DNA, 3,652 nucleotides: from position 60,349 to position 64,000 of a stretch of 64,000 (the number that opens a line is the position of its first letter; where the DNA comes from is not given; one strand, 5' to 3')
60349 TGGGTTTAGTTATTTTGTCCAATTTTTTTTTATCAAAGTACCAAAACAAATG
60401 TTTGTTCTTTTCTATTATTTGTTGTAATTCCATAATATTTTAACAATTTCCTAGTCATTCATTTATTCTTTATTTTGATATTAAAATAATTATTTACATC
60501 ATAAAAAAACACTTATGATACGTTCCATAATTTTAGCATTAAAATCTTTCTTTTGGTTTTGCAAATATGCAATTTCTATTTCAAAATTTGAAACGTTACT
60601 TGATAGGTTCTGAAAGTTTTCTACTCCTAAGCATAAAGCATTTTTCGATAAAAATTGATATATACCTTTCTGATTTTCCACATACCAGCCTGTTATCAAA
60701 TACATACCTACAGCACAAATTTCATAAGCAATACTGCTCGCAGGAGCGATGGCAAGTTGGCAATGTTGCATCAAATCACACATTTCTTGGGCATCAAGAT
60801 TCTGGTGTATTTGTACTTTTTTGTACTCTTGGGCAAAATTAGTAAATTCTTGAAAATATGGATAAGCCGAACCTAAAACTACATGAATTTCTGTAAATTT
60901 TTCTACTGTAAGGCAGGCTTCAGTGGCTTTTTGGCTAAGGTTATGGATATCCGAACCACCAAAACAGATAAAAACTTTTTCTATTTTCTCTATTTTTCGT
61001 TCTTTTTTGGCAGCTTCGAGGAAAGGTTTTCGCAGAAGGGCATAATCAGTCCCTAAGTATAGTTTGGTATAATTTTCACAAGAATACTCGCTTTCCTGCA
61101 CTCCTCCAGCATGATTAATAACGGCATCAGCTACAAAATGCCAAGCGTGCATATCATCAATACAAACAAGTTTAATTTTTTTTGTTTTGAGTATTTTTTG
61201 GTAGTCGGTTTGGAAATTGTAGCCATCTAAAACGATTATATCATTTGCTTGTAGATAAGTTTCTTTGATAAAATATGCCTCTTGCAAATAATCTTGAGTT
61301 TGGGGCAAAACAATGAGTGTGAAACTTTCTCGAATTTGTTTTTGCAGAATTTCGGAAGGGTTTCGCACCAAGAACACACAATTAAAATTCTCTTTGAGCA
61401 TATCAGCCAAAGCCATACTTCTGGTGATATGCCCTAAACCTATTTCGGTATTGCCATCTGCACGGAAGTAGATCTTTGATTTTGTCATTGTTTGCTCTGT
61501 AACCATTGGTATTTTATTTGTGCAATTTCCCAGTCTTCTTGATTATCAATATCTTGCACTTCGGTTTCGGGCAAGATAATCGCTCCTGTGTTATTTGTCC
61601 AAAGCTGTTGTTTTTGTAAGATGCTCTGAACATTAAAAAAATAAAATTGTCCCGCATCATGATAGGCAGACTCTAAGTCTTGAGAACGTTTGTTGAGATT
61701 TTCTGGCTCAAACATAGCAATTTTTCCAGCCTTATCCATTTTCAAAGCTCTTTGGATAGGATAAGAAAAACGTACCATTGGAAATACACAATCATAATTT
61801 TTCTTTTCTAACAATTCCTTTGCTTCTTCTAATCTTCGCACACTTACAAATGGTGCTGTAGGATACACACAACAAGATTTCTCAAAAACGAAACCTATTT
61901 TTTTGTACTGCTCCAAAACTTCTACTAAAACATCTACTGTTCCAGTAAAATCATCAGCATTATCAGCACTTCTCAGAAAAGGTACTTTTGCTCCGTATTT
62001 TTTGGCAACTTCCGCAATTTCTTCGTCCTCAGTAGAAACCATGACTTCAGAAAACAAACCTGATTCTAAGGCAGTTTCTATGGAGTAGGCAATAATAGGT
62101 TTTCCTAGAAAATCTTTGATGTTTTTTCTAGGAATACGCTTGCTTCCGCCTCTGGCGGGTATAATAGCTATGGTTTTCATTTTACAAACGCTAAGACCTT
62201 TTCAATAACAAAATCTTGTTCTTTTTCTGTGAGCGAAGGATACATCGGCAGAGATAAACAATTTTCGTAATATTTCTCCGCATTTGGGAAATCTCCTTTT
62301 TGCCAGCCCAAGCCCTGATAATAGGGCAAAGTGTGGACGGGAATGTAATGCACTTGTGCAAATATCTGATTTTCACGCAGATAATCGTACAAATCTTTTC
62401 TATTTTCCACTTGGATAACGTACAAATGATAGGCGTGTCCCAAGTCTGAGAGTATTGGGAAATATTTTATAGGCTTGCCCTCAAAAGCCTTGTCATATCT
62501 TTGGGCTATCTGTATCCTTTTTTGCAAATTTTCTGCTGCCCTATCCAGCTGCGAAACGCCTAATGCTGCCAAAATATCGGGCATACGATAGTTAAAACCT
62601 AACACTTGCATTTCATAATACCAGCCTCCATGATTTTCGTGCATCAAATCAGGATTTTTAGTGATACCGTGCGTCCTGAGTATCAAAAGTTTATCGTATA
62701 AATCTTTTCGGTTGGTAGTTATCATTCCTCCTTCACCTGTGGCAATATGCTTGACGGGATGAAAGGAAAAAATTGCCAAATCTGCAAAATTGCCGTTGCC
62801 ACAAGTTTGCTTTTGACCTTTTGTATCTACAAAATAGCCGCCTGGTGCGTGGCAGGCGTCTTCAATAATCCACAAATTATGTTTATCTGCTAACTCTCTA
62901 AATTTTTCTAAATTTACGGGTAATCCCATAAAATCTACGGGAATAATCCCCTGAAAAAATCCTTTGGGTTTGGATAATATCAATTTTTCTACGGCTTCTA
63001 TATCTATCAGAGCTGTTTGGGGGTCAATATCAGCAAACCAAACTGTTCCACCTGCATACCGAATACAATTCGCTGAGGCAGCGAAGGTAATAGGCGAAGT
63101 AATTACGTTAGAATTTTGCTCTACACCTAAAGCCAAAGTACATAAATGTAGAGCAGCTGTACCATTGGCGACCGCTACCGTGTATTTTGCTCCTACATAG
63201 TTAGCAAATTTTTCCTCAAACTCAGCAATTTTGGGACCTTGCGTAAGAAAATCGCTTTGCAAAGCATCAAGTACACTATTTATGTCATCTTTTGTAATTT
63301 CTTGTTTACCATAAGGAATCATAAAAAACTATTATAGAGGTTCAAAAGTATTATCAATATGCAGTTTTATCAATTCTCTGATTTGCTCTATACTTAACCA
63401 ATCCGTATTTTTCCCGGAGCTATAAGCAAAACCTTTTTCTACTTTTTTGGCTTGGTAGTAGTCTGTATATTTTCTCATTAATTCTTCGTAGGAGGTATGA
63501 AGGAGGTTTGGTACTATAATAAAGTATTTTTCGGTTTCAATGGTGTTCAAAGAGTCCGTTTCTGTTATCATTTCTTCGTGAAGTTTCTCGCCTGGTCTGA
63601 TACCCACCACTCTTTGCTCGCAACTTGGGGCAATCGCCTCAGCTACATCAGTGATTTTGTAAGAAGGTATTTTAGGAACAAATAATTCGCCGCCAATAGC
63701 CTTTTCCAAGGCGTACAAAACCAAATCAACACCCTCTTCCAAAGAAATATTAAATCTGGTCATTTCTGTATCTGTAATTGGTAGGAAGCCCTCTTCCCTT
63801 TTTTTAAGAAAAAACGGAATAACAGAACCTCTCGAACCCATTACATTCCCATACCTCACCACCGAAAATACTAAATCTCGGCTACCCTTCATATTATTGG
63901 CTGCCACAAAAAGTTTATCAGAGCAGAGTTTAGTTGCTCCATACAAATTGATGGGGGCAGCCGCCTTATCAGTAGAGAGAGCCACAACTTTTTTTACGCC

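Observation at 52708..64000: Pseudaminic-acid locus extended by a translationally coupled seven-gene tailoring block: candidate pathway for an undescribed nonulosonic-acid derivative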

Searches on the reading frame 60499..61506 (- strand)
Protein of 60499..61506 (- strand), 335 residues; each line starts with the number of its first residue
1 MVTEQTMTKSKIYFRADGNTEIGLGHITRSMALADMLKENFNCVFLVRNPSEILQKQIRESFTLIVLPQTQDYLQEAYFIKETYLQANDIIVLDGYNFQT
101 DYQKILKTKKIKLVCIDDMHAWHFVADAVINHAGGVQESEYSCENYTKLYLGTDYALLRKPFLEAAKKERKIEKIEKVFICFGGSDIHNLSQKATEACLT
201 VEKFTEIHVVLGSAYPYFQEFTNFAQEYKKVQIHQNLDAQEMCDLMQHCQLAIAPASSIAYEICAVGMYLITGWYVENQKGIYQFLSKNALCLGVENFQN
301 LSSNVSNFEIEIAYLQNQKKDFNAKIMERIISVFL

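Call 4: search_protein_families(library=pfam, proteins=[window:60499-61506:-], max_evalue=0.01)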
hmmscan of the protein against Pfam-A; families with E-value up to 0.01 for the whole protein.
window:60499-61506:- (335 aa): 1 family
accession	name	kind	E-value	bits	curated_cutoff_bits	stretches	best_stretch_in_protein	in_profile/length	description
PF02350.25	Epimerase_2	-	0.001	18.5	30.6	1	195-272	204-283/347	UDP-N-acetylglucosamine 2-epimerase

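Call 5: search_protein_families(library=ncbifam, proteins=[window:60499-61506:-], max_evalue=0.01)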
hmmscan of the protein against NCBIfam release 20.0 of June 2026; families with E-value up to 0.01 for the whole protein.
window:60499-61506:- (335 aa): 1 family
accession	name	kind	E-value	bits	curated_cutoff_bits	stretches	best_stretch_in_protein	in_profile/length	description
TIGR03590.1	PseG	equivalog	5.3e-63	213.2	153.55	1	11-285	2-279/280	UDP-2,4-diacetamido-2,4,6-trideoxy-beta-L-altropyranose hydrolase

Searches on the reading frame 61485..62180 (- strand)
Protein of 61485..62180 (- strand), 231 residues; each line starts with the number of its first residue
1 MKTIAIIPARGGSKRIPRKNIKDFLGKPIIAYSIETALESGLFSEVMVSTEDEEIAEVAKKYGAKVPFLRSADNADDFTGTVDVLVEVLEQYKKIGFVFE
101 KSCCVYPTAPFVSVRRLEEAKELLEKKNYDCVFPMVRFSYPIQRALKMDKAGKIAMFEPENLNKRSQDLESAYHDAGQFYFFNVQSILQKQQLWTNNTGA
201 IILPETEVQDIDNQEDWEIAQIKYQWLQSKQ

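Call 6: search_protein_families(library=ncbifam, proteins=[window:61485-62180:-], max_evalue=0.001)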
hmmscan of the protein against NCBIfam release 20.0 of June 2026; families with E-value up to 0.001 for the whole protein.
window:61485-62180:- (231 aa): 7 families
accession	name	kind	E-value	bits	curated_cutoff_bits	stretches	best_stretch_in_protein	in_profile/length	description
TIGR03584.1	PseF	equivalog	2.5e-96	321.6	205.7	1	4-225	1-221/222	pseudaminic acid cytidylyltransferase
NF003952.0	PRK05450.1-5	subfamily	1.7e-15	56.8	193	1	1-127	1-119/250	3-deoxy-manno-octulosonate cytidylyltransferase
NF009905.0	PRK13368.1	subfamily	5.8e-15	55.3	255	1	1-92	1-87/243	3-deoxy-manno-octulosonate cytidylyltransferase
TIGR00466.1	kdsB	equivalog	7.9e-13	48.4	155.2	1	2-74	2-73/241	3-deoxy-manno-octulosonate cytidylyltransferase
NF003950.0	PRK05450.1-3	subfamily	5.8e-12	45.5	234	1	1-67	1-67/248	3-deoxy-manno-octulosonate cytidylyltransferase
NF003948.0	PRK05450.1-1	equivalog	7.8e-11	41.6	281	1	1-137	4-133/248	3-deoxy-manno-octulosonate cytidylyltransferase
TIGR00453.1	ispD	equivalog_domain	1.2e-05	24.9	181.3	1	4-66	1-66/219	2-C-methyl-D-erythritol 4-phosphate cytidylyltransferase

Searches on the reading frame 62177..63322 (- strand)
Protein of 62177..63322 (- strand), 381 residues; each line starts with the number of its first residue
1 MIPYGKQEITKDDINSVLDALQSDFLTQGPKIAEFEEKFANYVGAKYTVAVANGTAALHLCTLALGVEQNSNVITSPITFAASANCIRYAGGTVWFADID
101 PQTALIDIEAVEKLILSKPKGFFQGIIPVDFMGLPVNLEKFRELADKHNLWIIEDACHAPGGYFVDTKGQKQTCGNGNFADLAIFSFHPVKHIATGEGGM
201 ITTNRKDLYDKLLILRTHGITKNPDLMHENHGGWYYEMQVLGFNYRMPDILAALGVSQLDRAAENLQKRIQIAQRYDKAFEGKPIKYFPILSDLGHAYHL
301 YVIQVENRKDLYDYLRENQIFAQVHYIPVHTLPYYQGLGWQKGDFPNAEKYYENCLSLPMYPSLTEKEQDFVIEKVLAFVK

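Call 6: search_protein_families(library=ncbifam, proteins=[window:62177-63322:-], max_evalue=0.001)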
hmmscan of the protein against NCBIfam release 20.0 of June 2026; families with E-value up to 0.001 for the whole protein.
window:62177-63322:- (381 aa): 7 families
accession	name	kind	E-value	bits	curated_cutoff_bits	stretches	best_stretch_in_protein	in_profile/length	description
TIGR03588.1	PseC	equivalog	3.7e-141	470.4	423.5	1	1-377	1-377/380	UDP-4-amino-4,6-dideoxy-N-acetyl-beta-L-altrosamine transaminase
NF008658.2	PRK11658.1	equivalog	1.4e-68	231.2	631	1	2-376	5-373/379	UDP-4-amino-4-deoxy-L-arabinose aminotransferase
TIGR04181.1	NHT_00031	hypoth_equivalog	4e-65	220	420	1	8-359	7-357/359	LegC family aminotransferase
NF008687.0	PRK11706.1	equivalog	7e-57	192.9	375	1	1-380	1-374/375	dTDP-4-amino-4,6-dideoxygalactose transaminase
TIGR02379.1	ECA_wecE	subfamily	8.9e-45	153.1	434.85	1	1-380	1-375/376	dTDP-4-amino-4,6-dideoxy-D-glucose transaminase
TIGR04427.1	PLP_DesI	equivalog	4.6e-41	141.2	650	1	20-367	41-370/390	dTDP-4-dehydro-6-deoxyglucose aminotransferase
NF011936.0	PRK15407.1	equivalog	4.8e-37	127.7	423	2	2-217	37-249/440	lipopolysaccharide biosynthesis protein RfbH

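Call 8: find_encoding_contigs(protein=window:62177-63322:-, flank=10000, max_places=6)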
Protein window:62177-63322:- (381 aa): no gene with exactly this product is on record in the collection.

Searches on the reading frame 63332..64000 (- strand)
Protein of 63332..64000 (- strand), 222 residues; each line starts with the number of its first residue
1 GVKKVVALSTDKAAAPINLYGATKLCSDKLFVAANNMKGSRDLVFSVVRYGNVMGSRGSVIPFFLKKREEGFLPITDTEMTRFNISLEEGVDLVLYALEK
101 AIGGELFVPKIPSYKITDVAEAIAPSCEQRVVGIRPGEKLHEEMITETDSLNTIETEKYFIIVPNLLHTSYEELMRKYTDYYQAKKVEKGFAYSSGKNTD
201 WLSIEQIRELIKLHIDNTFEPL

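Call 6: search_protein_families(library=ncbifam, proteins=[window:63332-64000:-], max_evalue=0.001)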
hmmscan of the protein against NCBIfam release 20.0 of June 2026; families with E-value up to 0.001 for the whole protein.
window:63332-64000:- (222 aa): 2 families
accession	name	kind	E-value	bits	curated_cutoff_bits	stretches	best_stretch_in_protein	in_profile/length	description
TIGR03589.1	PseB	equivalog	5.1e-94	314.8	407.75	1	1-210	116-323/324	UDP-N-acetylglucosamine 4,6-dehydratase (inverting)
TIGR04130.1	FnlA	equivalog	2.4e-37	128.6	730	1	2-211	116-325/337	UDP-N-acetylglucosamine 4,6-dehydratase/5-epimerase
